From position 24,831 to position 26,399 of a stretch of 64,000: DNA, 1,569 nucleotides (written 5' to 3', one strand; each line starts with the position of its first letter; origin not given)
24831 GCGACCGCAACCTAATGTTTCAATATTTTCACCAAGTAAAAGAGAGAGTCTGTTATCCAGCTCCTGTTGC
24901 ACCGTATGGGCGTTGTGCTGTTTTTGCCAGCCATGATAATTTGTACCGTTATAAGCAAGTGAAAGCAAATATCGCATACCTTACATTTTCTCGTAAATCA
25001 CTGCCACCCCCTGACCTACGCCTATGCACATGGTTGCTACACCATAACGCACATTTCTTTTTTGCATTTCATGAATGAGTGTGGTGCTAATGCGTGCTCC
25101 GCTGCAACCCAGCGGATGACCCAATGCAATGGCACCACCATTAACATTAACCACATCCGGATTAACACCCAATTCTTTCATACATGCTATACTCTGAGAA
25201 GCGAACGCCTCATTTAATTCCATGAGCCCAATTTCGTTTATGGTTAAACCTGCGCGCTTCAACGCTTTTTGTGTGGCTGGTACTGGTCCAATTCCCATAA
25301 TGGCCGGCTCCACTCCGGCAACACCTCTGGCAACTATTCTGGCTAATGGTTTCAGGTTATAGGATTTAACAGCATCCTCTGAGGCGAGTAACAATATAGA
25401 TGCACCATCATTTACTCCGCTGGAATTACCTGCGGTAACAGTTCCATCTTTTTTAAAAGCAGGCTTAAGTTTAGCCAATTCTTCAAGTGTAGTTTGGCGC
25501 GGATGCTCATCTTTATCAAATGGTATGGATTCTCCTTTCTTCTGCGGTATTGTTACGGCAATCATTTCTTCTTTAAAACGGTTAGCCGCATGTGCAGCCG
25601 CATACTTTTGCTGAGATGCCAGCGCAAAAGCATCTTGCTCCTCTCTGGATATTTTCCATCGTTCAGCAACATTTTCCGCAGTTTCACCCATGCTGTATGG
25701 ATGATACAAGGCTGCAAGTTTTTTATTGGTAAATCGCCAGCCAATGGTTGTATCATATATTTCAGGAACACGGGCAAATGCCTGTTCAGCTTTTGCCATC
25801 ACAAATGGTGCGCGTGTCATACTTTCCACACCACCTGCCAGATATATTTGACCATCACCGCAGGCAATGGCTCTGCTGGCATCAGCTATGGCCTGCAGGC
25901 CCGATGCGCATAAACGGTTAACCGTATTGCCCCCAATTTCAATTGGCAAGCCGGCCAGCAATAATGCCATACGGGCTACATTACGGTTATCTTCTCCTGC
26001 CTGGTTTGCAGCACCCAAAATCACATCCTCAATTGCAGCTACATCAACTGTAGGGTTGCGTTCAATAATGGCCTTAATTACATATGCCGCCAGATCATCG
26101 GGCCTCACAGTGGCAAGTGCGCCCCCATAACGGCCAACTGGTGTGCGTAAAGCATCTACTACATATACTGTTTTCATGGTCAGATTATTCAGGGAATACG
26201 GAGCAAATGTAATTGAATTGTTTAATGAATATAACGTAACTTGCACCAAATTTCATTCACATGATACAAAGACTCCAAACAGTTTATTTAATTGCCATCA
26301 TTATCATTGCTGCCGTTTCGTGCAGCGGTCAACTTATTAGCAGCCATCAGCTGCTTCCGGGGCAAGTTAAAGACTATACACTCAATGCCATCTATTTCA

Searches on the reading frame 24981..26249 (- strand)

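Call 20: search_protein_families(library=pfam, proteins=[window:24981-26249:-])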
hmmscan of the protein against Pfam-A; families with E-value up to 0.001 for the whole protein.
window:24981-26249:- (422 aa): 4 families
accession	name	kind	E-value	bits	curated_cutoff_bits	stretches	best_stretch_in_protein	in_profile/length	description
PF00108.29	Thiolase_N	-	2.9e-81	273.1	26.4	1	28-292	1-260/260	Thiolase, N-terminal domain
PF02803.24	Thiolase_C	-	4.1e-51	172.2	27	1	299-420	1-122/123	Thiolase, C-terminal domain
PF00109.32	ketoacyl-synt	-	0.0003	20.9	20.8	1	113-146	173-206/252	Beta-ketoacyl synthase, N-terminal domain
PF22691.2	Thiolase_C_1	-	0.00047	20.3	28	0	325-362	23-60/144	Thiolase C-terminal domain-like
